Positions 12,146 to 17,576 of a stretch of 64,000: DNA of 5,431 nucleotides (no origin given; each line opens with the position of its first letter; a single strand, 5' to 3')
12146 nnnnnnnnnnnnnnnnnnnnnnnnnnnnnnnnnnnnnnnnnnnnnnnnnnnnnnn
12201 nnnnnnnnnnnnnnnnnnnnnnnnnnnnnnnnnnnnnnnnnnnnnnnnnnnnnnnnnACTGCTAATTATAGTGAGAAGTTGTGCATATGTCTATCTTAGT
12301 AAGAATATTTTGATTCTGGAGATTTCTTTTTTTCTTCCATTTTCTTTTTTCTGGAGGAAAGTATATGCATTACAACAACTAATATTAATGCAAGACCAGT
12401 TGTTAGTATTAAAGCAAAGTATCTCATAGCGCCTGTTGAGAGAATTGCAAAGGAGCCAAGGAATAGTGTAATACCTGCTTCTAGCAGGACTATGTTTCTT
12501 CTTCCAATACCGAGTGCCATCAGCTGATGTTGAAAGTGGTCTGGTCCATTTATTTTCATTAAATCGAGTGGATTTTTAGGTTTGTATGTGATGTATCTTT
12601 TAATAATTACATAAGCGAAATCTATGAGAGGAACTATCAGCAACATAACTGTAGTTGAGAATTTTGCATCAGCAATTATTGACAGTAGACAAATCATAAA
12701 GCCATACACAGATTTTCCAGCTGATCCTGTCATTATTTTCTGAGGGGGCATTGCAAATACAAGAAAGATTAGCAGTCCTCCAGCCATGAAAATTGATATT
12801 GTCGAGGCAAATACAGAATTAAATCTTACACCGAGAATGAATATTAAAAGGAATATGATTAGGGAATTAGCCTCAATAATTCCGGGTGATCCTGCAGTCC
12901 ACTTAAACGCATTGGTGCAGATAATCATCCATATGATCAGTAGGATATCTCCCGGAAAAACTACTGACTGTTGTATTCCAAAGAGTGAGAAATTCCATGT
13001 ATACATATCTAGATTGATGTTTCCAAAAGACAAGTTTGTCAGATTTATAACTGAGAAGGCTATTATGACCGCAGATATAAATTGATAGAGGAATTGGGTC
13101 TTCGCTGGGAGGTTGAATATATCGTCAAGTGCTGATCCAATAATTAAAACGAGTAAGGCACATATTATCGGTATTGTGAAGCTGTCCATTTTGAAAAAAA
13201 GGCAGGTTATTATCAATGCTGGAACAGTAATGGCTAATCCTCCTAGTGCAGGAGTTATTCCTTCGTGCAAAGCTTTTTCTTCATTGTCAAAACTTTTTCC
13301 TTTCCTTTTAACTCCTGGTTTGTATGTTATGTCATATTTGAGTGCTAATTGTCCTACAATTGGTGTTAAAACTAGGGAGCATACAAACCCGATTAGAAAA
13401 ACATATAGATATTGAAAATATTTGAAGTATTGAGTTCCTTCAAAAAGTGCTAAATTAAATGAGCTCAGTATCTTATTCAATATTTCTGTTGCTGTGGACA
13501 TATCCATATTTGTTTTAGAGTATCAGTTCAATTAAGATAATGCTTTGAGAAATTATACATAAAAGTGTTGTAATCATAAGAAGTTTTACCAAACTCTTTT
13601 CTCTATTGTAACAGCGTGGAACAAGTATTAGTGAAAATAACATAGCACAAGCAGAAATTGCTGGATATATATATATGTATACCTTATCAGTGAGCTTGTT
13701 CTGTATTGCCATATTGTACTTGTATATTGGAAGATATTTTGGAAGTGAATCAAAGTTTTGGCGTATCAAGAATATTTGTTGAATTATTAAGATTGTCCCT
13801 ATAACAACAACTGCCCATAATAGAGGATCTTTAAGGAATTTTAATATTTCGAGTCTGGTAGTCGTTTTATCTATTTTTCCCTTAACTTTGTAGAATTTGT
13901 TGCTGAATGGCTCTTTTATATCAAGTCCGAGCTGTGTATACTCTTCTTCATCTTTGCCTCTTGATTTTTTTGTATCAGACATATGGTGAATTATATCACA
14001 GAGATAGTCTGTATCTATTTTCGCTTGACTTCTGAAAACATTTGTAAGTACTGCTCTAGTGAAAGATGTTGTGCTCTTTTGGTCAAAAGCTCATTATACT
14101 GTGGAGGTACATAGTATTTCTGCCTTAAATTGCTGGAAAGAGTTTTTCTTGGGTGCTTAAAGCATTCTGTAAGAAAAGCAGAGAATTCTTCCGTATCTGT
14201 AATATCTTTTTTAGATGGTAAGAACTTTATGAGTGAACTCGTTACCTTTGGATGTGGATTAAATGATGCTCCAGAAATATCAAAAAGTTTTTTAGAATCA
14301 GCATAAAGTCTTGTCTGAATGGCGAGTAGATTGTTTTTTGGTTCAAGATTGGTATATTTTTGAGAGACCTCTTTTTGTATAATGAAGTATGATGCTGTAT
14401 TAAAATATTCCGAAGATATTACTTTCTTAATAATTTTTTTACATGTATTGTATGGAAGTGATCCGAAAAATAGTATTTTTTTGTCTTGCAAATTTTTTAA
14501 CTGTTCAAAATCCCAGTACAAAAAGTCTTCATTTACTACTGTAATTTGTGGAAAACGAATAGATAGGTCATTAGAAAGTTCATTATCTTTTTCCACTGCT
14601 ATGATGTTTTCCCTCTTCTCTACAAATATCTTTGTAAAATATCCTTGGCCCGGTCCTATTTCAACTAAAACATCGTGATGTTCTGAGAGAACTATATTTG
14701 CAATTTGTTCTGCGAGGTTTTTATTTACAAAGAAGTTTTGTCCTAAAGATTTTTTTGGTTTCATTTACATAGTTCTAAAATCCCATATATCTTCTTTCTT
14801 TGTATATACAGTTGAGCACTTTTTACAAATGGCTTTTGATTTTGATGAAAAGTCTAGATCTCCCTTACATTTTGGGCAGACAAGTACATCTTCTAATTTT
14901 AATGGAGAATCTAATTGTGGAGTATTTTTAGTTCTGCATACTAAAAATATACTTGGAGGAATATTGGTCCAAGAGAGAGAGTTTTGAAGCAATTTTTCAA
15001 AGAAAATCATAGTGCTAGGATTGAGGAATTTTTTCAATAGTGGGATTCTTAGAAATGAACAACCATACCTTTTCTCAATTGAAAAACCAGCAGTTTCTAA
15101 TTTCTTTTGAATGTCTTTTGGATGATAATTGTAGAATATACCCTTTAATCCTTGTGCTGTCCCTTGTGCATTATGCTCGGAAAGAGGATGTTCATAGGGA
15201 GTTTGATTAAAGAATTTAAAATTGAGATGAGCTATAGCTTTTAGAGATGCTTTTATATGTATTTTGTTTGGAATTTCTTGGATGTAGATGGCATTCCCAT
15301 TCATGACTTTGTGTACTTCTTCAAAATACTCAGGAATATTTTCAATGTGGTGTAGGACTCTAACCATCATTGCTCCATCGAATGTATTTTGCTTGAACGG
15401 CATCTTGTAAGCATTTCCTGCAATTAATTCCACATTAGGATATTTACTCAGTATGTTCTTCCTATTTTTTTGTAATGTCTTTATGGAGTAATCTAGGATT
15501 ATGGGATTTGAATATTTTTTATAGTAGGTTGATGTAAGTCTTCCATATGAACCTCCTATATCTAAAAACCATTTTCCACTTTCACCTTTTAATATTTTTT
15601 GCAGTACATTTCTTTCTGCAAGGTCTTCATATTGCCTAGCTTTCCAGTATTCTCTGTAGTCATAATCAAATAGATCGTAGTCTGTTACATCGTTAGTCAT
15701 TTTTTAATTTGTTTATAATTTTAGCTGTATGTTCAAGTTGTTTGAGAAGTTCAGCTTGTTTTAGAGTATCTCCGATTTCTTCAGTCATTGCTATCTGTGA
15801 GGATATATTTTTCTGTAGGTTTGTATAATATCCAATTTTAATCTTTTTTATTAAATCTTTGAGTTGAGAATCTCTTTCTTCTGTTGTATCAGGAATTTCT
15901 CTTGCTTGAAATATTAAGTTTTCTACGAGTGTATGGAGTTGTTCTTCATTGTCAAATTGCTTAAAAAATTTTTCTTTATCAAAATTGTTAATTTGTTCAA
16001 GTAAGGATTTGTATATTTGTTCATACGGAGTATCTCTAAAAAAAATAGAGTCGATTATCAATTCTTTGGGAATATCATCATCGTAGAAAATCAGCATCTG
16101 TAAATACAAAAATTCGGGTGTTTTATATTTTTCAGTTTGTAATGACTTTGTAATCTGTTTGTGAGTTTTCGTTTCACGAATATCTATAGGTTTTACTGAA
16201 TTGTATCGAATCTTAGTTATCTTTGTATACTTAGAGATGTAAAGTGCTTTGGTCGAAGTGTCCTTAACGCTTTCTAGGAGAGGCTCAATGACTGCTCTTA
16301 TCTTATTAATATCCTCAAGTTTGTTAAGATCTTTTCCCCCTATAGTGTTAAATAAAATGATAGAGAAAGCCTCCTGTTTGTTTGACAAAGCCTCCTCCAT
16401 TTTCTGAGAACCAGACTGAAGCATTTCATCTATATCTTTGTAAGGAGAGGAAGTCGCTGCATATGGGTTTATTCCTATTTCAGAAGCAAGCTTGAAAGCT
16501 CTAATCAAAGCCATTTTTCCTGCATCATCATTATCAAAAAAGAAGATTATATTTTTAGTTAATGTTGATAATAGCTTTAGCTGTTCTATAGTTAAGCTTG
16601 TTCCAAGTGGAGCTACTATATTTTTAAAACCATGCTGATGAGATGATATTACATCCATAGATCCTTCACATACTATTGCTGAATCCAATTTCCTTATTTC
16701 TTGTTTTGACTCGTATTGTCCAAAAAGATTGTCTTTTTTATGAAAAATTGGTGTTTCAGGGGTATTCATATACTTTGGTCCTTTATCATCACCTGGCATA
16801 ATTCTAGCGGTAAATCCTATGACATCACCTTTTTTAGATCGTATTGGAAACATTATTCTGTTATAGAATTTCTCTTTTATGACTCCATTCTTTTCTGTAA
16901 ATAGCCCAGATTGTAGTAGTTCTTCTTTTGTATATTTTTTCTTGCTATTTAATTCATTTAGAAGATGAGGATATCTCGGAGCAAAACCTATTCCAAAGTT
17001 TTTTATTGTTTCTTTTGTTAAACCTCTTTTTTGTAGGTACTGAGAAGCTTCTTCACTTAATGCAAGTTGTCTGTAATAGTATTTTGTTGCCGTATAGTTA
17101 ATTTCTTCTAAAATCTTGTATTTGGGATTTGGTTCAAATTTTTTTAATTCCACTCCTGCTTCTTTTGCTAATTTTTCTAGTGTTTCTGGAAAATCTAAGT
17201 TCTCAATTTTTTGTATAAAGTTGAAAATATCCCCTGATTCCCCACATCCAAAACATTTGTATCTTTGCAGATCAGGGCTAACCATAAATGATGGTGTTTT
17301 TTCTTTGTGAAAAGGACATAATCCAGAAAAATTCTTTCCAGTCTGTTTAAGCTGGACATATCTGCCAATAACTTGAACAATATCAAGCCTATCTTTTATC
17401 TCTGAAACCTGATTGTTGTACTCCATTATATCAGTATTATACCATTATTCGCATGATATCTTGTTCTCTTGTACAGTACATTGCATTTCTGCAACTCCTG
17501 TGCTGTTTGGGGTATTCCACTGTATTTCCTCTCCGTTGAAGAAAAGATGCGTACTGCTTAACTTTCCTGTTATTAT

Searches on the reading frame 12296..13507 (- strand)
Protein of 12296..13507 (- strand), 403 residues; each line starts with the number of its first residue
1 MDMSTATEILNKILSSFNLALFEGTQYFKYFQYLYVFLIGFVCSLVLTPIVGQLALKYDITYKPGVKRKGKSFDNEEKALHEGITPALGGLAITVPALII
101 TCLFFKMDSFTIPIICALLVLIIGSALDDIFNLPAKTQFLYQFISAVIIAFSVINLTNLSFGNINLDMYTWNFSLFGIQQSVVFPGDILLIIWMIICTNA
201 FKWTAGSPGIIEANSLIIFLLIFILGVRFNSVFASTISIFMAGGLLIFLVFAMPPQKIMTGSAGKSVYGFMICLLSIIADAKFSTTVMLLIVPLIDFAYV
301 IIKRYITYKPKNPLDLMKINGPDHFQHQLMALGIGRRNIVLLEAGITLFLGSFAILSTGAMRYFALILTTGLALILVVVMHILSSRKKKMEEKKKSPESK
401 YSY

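Call 35: search_protein_families(library=pfam, proteins=[window:12296-13507:-], max_evalue=0.00001)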
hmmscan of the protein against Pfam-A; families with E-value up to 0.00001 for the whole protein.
window:12296-13507:- (403 aa): 1 family
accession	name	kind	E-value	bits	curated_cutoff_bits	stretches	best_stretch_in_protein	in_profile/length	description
PF00953.26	Glycos_transf_4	-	6.8e-13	49.3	27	1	114-279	4-159/160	Glycosyl transferase family 4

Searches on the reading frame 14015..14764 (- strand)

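Call 36: search_protein_families(library=pfam, proteins=[window:14015-14764:-], max_evalue=0.00001)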
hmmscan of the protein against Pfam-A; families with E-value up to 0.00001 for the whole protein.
window:14015-14764:- (249 aa): 1 family
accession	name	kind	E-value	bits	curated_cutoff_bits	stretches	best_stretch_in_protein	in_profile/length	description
PF00398.26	RrnaAD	-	2.3e-41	142.1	24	1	3-246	4-261/263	Ribosomal RNA adenine dimethylase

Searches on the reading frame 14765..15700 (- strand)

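Call 36: search_protein_families(library=pfam, proteins=[window:14765-15700:-], max_evalue=0.00001)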
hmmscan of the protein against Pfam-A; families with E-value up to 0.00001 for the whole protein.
window:14765-15700:- (311 aa): 5 families
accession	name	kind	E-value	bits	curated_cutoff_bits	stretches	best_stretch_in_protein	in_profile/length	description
PF13649.12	Methyltransf_25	-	2.6e-12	47.7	27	1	46-134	2-94/97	Methyltransferase domain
PF08241.18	Methyltransf_11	-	4e-12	47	21.2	1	46-136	1-90/95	Methyltransferase domain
PF13847.12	Methyltransf_31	-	9.2e-09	35.6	27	1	41-149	3-114/145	Methyltransferase domain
PF08242.18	Methyltransf_12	-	5e-07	30.8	30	1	46-136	1-95/98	Methyltransferase domain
PF13489.12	Methyltransf_23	-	9.3e-07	29.2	27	1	25-157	6-133/164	Methyltransferase domain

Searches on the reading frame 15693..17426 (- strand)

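Call 36: search_protein_families(library=pfam, proteins=[window:15693-17426:-], max_evalue=0.00001)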
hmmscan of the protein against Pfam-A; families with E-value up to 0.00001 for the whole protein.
window:15693-17426:- (577 aa): 5 families
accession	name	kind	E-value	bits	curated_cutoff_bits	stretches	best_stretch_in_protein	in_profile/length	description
PF08275.17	DNAG_N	-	1.3e-37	129.2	26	1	116-240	1-127/128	DNA primase catalytic core, N-terminal domain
PF01807.25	Zn_ribbon_DnaG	-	2.1e-36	124.1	24.9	1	5-96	4-95/98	CHC2 zinc finger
PF13155.12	Toprim_2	-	1.6e-21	76.9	22.1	1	251-336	1-88/88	Toprim-like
PF13662.12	Toprim_4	-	1.9e-17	63.7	25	1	250-319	3-79/85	Toprim domain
PF01751.28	Toprim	-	1.8e-09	38.1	23.1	1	250-313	2-79/96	Toprim domain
